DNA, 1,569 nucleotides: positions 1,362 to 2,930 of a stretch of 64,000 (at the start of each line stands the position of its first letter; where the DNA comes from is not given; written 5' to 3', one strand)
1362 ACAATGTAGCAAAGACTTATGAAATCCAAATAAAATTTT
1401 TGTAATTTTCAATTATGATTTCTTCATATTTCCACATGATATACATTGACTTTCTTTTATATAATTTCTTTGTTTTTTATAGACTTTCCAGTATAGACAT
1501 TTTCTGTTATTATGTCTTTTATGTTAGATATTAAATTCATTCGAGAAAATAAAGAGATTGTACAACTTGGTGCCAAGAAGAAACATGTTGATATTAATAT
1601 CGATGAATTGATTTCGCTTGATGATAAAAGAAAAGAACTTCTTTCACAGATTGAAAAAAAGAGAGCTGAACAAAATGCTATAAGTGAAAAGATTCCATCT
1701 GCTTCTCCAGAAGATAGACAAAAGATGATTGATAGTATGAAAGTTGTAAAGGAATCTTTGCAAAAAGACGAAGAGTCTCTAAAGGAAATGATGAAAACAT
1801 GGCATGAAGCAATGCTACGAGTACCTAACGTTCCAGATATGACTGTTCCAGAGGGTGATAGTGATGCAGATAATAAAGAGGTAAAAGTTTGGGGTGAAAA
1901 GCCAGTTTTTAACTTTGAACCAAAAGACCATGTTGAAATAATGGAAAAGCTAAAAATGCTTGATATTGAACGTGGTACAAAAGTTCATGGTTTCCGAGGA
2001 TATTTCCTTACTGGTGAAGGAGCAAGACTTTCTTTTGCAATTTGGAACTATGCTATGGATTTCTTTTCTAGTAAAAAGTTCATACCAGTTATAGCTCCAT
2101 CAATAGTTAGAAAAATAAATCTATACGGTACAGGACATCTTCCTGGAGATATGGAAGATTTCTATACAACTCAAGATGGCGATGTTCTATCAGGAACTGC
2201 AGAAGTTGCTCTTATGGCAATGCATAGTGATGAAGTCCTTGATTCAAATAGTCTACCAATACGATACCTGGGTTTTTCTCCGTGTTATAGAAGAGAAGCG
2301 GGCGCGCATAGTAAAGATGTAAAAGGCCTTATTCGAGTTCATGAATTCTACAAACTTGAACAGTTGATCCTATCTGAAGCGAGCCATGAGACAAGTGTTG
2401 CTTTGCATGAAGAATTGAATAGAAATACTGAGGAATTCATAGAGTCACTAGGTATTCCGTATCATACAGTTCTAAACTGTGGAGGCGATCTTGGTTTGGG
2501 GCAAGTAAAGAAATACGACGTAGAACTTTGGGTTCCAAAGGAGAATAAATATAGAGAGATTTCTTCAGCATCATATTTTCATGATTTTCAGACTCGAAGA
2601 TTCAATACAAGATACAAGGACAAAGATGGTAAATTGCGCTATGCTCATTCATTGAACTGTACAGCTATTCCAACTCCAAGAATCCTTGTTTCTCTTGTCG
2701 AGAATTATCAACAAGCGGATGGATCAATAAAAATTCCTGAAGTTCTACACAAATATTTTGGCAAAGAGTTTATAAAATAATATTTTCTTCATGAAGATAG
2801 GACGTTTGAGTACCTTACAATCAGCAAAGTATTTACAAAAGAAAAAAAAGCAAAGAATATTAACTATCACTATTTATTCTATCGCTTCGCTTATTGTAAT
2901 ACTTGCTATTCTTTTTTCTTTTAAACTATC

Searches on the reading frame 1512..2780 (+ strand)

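Call 61: search_protein_families(library=pfam, proteins=[window:1512-2780:+], max_evalue=0.00001)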
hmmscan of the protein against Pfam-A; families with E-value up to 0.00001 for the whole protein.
window:1512-2780:+ (422 aa): 2 families
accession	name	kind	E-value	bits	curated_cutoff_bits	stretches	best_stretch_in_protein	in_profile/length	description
PF00587.30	tRNA-synt_2b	-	3.3e-33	115.7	29.3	1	225-399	12-179/179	tRNA synthetase class II core domain (G, H, P, S and T)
PF02403.27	Seryl_tRNA_N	-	1.9e-21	76.8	28.2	1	4-108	1-108/108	Seryl-tRNA synthetase N-terminal domain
